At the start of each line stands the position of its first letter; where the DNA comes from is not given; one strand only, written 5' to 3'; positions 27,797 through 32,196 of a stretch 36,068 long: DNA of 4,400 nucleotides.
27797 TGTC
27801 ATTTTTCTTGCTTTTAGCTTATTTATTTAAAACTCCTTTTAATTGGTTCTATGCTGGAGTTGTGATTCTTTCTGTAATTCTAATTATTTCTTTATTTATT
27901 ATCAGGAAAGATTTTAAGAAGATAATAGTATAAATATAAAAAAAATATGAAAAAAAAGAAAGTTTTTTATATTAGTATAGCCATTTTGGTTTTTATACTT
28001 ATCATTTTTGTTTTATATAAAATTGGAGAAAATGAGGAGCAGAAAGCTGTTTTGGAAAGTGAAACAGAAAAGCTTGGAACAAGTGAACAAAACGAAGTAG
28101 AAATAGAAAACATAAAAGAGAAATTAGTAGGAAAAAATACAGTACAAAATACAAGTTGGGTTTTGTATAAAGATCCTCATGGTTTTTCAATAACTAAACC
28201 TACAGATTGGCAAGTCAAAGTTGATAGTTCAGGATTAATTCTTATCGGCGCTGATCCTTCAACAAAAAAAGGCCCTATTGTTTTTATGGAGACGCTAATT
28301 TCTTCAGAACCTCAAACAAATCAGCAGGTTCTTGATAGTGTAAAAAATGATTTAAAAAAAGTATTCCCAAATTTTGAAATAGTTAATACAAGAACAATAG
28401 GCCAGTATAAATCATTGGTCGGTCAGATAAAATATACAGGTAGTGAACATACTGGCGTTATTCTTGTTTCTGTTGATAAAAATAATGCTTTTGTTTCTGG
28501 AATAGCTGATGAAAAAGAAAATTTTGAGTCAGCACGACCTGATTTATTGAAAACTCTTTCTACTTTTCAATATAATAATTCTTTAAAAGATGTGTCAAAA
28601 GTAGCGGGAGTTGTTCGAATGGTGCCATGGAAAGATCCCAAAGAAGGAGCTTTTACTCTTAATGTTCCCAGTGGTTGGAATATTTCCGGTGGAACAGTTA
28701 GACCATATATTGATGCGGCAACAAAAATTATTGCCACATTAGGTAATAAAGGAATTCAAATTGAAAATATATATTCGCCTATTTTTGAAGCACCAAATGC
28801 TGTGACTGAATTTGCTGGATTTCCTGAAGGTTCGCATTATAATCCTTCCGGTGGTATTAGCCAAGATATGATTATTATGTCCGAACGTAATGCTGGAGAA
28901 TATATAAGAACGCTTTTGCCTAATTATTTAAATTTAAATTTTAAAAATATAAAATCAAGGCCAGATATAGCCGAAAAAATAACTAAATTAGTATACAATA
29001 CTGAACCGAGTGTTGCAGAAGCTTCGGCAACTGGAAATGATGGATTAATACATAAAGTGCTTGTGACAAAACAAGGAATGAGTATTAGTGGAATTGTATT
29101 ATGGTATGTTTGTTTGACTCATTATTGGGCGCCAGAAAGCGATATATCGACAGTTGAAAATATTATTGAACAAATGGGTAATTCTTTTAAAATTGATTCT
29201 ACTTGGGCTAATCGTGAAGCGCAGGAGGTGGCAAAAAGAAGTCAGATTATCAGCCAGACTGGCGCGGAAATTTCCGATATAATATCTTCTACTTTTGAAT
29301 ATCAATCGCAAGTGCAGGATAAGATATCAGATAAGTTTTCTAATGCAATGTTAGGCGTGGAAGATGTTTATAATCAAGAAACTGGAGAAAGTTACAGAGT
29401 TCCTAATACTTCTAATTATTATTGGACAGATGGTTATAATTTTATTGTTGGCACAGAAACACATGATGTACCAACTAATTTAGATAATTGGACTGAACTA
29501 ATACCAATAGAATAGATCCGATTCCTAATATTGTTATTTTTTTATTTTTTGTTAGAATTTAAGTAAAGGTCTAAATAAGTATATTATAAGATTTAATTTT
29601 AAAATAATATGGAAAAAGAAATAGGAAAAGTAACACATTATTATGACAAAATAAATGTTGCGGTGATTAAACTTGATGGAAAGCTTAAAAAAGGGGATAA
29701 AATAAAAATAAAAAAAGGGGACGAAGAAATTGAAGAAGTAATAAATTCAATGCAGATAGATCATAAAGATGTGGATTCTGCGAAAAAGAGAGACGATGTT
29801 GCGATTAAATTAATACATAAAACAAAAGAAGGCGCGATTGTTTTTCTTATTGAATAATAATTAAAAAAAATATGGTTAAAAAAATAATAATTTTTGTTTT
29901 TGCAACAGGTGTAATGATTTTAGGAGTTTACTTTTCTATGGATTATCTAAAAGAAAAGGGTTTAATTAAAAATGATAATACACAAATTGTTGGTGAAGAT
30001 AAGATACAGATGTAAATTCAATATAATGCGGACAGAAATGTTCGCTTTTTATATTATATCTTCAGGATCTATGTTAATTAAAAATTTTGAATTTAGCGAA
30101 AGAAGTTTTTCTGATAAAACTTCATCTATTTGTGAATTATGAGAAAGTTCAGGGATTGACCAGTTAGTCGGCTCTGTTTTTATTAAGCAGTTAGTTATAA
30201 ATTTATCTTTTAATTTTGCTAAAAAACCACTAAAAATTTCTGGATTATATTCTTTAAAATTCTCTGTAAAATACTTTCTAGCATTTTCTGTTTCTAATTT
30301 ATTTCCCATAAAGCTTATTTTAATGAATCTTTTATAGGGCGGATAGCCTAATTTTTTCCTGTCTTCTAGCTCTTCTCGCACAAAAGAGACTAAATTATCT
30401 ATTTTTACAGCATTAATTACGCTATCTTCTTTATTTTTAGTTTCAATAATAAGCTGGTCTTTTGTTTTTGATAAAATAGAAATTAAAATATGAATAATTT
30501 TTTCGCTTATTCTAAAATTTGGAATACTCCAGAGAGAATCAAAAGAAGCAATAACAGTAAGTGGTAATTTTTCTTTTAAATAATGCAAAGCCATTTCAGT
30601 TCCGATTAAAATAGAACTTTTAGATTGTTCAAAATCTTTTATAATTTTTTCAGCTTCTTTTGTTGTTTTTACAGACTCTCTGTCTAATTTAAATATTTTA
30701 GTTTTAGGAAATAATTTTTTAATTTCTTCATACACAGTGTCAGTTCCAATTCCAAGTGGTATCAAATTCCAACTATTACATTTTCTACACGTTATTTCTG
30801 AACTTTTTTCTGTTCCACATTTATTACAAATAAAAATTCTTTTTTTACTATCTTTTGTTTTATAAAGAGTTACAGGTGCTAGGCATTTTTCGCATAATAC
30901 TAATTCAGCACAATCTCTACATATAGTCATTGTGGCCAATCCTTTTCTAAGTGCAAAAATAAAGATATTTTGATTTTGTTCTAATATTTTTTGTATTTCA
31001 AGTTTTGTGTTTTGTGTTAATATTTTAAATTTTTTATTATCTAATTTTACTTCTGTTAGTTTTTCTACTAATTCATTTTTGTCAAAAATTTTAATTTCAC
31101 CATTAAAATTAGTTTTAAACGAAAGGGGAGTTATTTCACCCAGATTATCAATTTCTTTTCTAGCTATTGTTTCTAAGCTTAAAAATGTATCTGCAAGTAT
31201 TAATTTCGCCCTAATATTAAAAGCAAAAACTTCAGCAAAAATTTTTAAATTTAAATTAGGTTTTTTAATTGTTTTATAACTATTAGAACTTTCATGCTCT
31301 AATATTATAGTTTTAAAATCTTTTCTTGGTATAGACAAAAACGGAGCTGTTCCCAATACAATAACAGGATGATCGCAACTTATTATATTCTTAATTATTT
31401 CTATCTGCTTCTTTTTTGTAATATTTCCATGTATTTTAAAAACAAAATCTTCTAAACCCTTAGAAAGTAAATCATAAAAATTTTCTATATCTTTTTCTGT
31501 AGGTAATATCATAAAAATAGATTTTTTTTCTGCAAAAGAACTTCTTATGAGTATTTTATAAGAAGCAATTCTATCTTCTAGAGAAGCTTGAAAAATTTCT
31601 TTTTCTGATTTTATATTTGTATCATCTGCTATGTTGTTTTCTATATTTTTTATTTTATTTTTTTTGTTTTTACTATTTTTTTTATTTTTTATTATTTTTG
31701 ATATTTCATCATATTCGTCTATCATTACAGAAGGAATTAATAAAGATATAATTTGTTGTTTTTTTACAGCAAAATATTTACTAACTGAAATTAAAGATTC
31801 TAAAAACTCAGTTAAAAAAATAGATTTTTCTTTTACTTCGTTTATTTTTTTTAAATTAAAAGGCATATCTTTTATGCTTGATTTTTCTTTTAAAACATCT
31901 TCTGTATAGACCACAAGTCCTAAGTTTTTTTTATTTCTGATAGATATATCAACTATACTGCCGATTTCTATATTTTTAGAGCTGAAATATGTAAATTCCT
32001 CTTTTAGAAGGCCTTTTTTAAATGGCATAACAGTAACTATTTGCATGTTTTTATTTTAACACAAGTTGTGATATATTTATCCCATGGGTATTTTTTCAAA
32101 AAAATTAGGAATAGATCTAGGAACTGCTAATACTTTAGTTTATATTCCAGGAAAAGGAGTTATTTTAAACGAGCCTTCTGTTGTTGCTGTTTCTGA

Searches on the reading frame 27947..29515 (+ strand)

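Call 7: search_protein_families(library=pfam, proteins=[window:27947-29515:+], max_evalue=0.01)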
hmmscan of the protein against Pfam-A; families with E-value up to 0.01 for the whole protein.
window:27947-29515:+ (522 aa): 1 family
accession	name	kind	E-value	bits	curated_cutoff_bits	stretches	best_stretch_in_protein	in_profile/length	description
PF20480.3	DUF6720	-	0.0026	17.7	27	1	3-61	28-85/307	Family of unknown function (DUF6720)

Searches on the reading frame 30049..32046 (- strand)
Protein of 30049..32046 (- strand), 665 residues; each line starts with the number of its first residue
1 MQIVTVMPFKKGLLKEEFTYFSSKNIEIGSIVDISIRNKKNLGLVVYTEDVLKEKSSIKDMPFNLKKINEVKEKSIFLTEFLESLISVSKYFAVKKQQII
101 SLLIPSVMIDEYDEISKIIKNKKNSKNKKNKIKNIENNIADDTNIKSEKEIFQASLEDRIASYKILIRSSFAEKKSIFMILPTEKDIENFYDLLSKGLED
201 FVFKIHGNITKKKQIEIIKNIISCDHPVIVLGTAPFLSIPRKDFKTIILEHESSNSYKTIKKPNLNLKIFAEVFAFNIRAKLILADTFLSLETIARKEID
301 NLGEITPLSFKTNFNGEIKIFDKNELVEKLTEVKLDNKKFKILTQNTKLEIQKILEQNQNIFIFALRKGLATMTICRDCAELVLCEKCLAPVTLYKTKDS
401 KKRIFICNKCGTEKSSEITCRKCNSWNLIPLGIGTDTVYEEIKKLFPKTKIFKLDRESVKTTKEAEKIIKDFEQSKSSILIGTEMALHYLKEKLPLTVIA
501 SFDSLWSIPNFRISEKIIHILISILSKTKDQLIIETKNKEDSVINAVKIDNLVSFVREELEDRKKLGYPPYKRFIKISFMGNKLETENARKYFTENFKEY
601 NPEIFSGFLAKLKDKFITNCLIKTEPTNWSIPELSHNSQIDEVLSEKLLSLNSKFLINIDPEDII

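Call 70: find_homologous_proteins(query=window:30049-32046:-, max_evalue=1e-20)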
Query window:30049-32046:- (665 aa): 684 proteins with E <= 1e-20 among 8000 candidates; the best 120 are listed.
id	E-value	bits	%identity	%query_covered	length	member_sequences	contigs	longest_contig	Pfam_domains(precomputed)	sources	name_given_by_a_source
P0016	0.0e+0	1414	100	100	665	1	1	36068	PF17764.7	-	-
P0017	3.7e-296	1002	70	100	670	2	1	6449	PF17764.7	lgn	-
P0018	1.3e-295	1000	69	100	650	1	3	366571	PF17764.7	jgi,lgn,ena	-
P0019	3.4e-295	999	70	100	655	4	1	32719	PF17764.7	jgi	-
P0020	3.9e-289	979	68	100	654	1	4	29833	PF17764.7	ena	-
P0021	2.2e-288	976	67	100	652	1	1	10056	PF17764.7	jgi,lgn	-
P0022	1.4e-286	970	67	100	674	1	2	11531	PF17764.7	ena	-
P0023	8.3e-285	964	68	98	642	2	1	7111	PF17764.7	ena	-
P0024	1.8e-284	963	66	100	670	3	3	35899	PF17764.7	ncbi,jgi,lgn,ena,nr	ncbi:MAG TPA: hypothetical protein PLO44_03100 [Candidatus Paceibacterota bacterium]|nr:hypothetical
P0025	2.2e-282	956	67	100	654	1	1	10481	-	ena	-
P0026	1.1e-280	951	67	99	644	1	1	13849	PF17764.7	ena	-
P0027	2.0e-280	950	66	100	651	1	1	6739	PF17764.7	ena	-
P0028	3.0e-277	939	66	100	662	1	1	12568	-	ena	-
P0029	4.9e-275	932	65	100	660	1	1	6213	PF17764.7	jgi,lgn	jgi:primosomal protein N' (replication factor Y)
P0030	2.8e-269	913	65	100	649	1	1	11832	PF17764.7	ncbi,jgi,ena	ncbi:MAG: hypothetical protein WCX46_02745 [Candidatus Paceibacterota bacterium]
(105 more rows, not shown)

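Call 71: find_encoding_contigs(protein=P0018, flank=10000, max_places=2)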
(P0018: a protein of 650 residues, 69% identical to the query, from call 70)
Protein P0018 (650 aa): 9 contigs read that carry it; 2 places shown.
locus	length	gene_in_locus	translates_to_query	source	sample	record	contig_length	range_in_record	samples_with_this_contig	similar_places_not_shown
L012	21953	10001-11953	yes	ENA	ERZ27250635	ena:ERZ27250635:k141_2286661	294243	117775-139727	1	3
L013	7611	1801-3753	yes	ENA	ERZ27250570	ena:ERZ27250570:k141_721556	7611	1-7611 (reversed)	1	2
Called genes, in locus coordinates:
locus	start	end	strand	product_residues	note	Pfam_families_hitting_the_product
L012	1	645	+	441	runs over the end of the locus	PF00275:EPSP_synthase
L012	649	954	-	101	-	PF12643:MazG-like (weak)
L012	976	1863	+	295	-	PF01745:IPT, PF01715:IPPT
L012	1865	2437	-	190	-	-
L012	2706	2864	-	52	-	PF00471:Ribosomal_L33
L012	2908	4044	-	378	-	PF01168:Ala_racemase_N, PF00842:Ala_racemase_C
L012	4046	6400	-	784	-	PF01820:Dala_Dala_lig_N, PF02655:ATP-grasp_3 (faint), PF07478:Dala_Dala_lig_C, PF13535:ATP-grasp_4 (faint), PF01820:Dala_Dala_lig_N, PF07478:Dala_Dala_lig_C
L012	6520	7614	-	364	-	PF02163:Peptidase_M50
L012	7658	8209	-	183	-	PF01765:RRF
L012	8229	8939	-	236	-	PF13177:DNA_pol3_delta2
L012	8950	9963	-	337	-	PF00022:Actin, PF06723:MreB_Mbl, PF00012:HSP70, PF14450:FtsA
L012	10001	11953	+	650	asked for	PF17764:PriA_3primeBD (weak)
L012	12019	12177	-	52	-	-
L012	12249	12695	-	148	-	-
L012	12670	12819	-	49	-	-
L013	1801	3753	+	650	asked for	PF17764:PriA_3primeBD (weak)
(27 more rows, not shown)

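Call 72: find_encoding_contigs(protein=P0019, flank=10000, max_places=2)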
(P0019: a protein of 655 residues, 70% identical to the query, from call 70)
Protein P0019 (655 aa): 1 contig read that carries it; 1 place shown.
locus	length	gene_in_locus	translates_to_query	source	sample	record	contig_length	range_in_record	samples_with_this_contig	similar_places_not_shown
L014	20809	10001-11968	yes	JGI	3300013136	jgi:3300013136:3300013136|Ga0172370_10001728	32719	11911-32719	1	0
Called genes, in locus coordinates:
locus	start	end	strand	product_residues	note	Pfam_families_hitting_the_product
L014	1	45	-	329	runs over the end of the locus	PF02195:ParB_N, PF17762:HTH_ParB, PF23552:ParB_C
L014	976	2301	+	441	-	PF00275:EPSP_synthase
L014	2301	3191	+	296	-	PF01745:IPT, PF01715:IPPT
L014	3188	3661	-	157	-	PF00173:Cyt-b5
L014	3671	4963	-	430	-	PF08030:NAD_binding_6 (faint), PF01794:Ferric_reduct, PF00970:FAD_binding_6 (faint), PF08022:FAD_binding_8, PF00175:NAD_binding_1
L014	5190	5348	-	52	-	PF00471:Ribosomal_L33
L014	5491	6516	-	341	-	PF01168:Ala_racemase_N, PF00842:Ala_racemase_C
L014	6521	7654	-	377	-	PF02163:Peptidase_M50, PF00595:PDZ (faint), PF13180:PDZ_2 (faint), PF17820:PDZ_6 (weak)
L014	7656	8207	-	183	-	PF01765:RRF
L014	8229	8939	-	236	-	PF13177:DNA_pol3_delta2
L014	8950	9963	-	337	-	PF00022:Actin, PF06723:MreB_Mbl, PF00012:HSP70, PF14450:FtsA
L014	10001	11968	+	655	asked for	PF17764:PriA_3primeBD (weak)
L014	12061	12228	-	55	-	-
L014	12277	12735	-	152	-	-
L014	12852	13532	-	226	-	PF00590:TP_methylase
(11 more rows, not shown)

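Call 73: find_encoding_contigs(protein=P0020, flank=10000, max_places=2)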
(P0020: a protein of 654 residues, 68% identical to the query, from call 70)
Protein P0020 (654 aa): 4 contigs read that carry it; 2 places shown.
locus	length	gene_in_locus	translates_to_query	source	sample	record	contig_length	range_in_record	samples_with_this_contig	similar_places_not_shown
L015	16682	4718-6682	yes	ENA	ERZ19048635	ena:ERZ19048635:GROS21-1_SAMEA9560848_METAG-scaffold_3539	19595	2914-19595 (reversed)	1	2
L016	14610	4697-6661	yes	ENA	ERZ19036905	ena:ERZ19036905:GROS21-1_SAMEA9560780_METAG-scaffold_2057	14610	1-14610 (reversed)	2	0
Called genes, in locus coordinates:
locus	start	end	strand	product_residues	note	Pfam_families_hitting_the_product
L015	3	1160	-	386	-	?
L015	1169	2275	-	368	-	PF02163:Peptidase_M50, PF17820:PDZ_6 (faint)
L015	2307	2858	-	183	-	PF01765:RRF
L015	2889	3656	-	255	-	PF13177:DNA_pol3_delta2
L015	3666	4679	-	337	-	PF00022:Actin, PF06723:MreB_Mbl, PF00012:HSP70, PF14450:FtsA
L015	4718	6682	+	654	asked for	PF17764:PriA_3primeBD (faint)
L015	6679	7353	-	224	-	PF00590:TP_methylase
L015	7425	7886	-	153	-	PF01161:PBP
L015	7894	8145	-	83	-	PF02823:ATP-synt_DE_N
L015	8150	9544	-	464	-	PF02874:ATP-synt_ab_N, PF00006:ATP-synt_ab, PF22919:ATP-synt_VA_C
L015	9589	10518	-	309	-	PF00231:ATP-synt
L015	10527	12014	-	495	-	PF02874:ATP-synt_ab_N, PF00006:ATP-synt_ab, PF00306:ATP-synt_ab_C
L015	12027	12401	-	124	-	PF00213:OSCP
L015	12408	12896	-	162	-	PF00430:ATP-synt_B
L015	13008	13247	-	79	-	PF00137:ATP-synt_C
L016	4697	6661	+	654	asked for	PF17764:PriA_3primeBD (faint)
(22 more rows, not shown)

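Call 77: find_encoding_contigs(protein=P0017, flank=5000, max_places=2)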
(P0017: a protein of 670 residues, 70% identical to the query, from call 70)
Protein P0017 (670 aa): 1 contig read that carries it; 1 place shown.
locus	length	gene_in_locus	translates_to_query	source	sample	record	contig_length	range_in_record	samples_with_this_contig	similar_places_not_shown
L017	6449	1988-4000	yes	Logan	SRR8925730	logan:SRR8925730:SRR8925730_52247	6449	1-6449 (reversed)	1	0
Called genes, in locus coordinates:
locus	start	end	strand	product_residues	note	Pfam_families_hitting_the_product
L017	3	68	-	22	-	?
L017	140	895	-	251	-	PF13177:DNA_pol3_delta2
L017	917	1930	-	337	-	PF00022:Actin, PF06723:MreB_Mbl, PF00012:HSP70, PF14450:FtsA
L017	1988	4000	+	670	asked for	PF17764:PriA_3primeBD (weak)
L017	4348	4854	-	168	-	-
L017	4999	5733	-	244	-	PF09864:MliC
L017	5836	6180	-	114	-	PF03013:Pyr_excise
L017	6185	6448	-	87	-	?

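Call 78: find_encoding_contigs(protein=P0024, flank=5000, max_places=3)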
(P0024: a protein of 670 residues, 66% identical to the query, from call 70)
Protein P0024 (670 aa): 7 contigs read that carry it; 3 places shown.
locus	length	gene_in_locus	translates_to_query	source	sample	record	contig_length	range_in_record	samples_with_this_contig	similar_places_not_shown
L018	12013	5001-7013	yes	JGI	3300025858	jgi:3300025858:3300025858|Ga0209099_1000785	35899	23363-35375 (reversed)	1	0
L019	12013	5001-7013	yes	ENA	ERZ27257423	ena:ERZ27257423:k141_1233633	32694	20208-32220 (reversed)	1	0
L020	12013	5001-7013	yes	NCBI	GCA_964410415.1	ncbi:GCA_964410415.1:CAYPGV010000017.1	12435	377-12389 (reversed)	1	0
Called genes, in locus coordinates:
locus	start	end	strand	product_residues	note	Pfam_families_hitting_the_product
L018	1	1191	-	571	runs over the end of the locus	?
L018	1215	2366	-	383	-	PF02163:Peptidase_M50, PF17820:PDZ_6 (faint)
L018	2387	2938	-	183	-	PF01765:RRF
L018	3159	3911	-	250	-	PF13177:DNA_pol3_delta2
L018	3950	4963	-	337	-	PF00022:Actin, PF06723:MreB_Mbl, PF00012:HSP70, PF14450:FtsA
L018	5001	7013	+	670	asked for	PF17764:PriA_3primeBD (faint)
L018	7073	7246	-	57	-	-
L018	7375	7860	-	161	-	PF20603:Bact_hydrolase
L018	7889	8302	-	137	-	PF07884:VKOR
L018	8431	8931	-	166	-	PF01936:NYN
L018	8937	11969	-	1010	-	PF02384:N6_Mtase, PF20473:MmeI_Mtase (weak), PF07669:Eco57I, PF18135:Type_ISP_C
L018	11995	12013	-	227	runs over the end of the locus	PF00590:TP_methylase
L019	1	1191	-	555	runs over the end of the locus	?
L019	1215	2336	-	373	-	PF02163:Peptidase_M50, PF17820:PDZ_6 (faint)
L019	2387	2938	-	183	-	PF01765:RRF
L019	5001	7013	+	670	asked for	PF17764:PriA_3primeBD (faint)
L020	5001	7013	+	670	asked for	PF17764:PriA_3primeBD (faint)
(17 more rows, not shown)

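Call 79: find_encoding_contigs(protein=P0021, flank=5000, max_places=2)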
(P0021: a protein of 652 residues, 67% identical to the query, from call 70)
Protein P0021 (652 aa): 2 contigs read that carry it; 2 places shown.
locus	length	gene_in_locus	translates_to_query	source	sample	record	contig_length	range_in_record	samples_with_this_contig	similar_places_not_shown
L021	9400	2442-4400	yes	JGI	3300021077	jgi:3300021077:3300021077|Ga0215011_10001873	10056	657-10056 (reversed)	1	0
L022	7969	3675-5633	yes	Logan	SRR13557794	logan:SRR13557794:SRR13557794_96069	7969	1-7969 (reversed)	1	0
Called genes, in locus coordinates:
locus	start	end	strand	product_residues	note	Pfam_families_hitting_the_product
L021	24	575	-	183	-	PF01765:RRF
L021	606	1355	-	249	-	PF13177:DNA_pol3_delta2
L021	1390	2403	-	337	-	PF00022:Actin, PF06723:MreB_Mbl, PF00012:HSP70, PF14450:FtsA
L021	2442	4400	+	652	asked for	PF17764:PriA_3primeBD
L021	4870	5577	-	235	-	PF00590:TP_methylase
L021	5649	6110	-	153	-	PF01161:PBP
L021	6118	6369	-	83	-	PF02823:ATP-synt_DE_N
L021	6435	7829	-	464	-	PF02874:ATP-synt_ab_N, PF00006:ATP-synt_ab, PF22919:ATP-synt_VA_C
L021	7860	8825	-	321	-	PF00231:ATP-synt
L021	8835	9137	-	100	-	-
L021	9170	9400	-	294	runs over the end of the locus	?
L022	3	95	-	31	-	?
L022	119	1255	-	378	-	PF02163:Peptidase_M50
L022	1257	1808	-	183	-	PF01765:RRF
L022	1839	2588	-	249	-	PF13177:DNA_pol3_delta2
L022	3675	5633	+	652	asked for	PF17764:PriA_3primeBD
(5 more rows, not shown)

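Call 80: find_encoding_contigs(protein=P0022, flank=5000, max_places=2)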
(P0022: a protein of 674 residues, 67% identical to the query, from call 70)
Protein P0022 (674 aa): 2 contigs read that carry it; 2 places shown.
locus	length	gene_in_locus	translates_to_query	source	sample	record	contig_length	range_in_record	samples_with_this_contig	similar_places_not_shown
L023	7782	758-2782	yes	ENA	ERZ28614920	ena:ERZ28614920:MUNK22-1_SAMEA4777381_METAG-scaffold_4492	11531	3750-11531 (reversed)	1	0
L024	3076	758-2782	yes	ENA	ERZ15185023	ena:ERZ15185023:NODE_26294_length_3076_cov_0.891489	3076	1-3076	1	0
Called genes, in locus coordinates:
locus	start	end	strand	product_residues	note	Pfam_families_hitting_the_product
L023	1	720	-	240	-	?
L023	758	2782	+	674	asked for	PF17764:PriA_3primeBD (faint)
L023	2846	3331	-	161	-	PF20603:Bact_hydrolase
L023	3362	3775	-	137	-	PF07884:VKOR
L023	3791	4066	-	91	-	PF15738:YafQ_toxin, PF05016:ParE_toxin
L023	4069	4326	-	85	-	PF04221:RelB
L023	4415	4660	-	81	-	PF13122:DUF3977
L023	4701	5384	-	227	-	PF00590:TP_methylase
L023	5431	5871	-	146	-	PF01161:PBP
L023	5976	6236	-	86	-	PF02823:ATP-synt_DE_N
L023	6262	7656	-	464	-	PF02874:ATP-synt_ab_N, PF00006:ATP-synt_ab, PF22919:ATP-synt_VA_C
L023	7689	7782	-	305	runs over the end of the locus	PF00231:ATP-synt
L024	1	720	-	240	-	?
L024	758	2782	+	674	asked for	PF17764:PriA_3primeBD (faint)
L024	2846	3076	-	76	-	?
